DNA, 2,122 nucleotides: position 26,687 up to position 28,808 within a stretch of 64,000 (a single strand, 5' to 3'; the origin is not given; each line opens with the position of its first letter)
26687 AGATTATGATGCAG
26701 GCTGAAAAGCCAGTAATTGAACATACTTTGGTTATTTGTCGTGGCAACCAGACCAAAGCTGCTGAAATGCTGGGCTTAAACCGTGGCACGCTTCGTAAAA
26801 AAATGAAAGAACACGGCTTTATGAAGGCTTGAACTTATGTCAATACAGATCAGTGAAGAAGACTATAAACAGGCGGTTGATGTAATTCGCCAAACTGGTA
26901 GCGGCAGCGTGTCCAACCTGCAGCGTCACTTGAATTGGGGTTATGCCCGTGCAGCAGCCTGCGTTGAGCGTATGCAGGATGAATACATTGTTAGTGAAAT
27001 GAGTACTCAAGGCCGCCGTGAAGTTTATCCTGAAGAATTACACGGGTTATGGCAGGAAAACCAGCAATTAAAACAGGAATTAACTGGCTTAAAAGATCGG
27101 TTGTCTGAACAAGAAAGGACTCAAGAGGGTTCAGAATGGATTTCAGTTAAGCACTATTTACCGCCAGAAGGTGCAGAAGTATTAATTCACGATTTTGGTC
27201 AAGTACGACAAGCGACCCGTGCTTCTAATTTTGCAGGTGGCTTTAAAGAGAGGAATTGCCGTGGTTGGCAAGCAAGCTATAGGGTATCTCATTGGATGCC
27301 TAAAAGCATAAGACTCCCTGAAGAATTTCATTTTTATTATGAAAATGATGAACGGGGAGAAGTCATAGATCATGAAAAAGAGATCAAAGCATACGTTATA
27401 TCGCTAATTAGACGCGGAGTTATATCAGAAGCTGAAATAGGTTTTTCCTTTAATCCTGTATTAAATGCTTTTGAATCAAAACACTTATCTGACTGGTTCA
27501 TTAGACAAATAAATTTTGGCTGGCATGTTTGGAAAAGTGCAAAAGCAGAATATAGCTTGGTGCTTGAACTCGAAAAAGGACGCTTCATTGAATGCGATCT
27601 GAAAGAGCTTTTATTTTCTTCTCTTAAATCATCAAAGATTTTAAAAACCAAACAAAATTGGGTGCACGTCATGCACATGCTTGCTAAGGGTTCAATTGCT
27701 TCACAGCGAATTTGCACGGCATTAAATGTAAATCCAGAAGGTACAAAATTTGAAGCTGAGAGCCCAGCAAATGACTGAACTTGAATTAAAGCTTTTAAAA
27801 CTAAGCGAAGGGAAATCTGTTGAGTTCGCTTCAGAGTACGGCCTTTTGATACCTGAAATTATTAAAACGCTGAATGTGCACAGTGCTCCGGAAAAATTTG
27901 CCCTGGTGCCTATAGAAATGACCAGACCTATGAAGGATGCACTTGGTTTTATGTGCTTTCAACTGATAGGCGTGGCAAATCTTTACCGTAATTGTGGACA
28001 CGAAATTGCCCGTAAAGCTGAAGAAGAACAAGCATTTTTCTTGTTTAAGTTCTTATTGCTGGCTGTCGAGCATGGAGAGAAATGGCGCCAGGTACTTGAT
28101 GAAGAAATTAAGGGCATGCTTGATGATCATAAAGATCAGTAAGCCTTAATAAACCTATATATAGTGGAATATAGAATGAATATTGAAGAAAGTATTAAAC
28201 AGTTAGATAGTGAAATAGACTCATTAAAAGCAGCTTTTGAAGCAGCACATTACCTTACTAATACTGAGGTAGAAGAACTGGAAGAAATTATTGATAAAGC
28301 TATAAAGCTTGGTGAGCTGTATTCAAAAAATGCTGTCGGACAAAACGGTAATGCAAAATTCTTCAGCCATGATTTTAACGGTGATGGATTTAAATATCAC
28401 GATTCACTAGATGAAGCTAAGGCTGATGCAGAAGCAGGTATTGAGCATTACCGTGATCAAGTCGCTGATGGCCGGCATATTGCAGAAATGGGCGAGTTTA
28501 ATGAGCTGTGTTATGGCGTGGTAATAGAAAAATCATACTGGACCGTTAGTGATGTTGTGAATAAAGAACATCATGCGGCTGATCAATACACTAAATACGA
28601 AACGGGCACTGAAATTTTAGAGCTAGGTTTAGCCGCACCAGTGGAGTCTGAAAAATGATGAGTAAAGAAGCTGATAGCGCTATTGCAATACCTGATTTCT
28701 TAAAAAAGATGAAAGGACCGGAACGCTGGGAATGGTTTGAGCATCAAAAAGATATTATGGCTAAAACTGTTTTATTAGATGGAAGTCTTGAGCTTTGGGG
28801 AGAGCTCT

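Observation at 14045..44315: Dispersed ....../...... palindromes, including three near-identical ATGCGmATTAG-TATAAT promoters: candidate multi-operator repressor regulon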

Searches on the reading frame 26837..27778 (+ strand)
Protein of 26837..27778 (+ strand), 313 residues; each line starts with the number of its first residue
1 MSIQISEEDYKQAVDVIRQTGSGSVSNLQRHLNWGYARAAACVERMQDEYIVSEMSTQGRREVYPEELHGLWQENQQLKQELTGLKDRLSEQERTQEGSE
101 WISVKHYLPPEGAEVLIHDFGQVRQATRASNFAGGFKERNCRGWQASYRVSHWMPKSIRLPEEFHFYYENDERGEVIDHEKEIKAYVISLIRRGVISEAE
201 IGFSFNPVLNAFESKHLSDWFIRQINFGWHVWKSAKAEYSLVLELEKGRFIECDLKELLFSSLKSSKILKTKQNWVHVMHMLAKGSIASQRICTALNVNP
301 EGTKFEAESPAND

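Call 49: search_protein_families(library=phrogs, proteins=[window:26837-27778:+], max_evalue=0.001)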
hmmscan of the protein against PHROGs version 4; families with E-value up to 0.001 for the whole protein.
window:26837-27778:+ (313 aa): 10 families
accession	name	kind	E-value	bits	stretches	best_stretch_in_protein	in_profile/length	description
phrog_4446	-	unknown function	9.4e-30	104.8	1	4-79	2-77/204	-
phrog_15161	-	unknown function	1e-11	45.5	1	252-307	3-57/63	-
phrog_6576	-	unknown function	2.7e-10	41.1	1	4-65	165-226/325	-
phrog_13700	-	moron, auxiliary metabolic gene and host takeover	1.5e-09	38.6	1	5-64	63-122/284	FtsK/SpoIIIE-like protein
phrog_924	-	unknown function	3.9e-07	31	1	92-155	83-145/267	-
phrog_4212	-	unknown function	9.4e-06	26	1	7-70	142-205/353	-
phrog_6152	-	unknown function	2e-05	24.8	1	7-65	279-337/355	-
phrog_36563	-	unknown function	4.2e-05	24.4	1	6-66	182-242/254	-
phrog_22882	-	unknown function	7.5e-05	23.2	1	9-65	12-68/278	-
phrog_29917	-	unknown function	0.00085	20.3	0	28-64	2-38/39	-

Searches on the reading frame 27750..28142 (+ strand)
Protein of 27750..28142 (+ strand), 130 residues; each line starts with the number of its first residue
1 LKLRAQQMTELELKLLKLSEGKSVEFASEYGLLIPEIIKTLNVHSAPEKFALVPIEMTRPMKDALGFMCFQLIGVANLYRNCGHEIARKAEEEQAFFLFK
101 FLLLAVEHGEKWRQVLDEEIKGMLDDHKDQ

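Call 84: search_protein_families(library=pfam, proteins=[window:27750-28142:+], max_evalue=0.001)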
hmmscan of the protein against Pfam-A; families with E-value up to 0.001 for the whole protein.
window:27750-28142:+ (130 aa): 0 families

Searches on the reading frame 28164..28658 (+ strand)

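Call 84: search_protein_families(library=pfam, proteins=[window:28164-28658:+], max_evalue=0.001)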
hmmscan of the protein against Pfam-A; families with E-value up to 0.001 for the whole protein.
window:28164-28658:+ (164 aa): 1 family
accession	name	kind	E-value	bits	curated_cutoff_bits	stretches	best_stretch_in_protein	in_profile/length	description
PF07028.16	DUF1319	-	0.00061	20.4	28.1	1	2-51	43-92/109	Protein of unknown function (DUF1319)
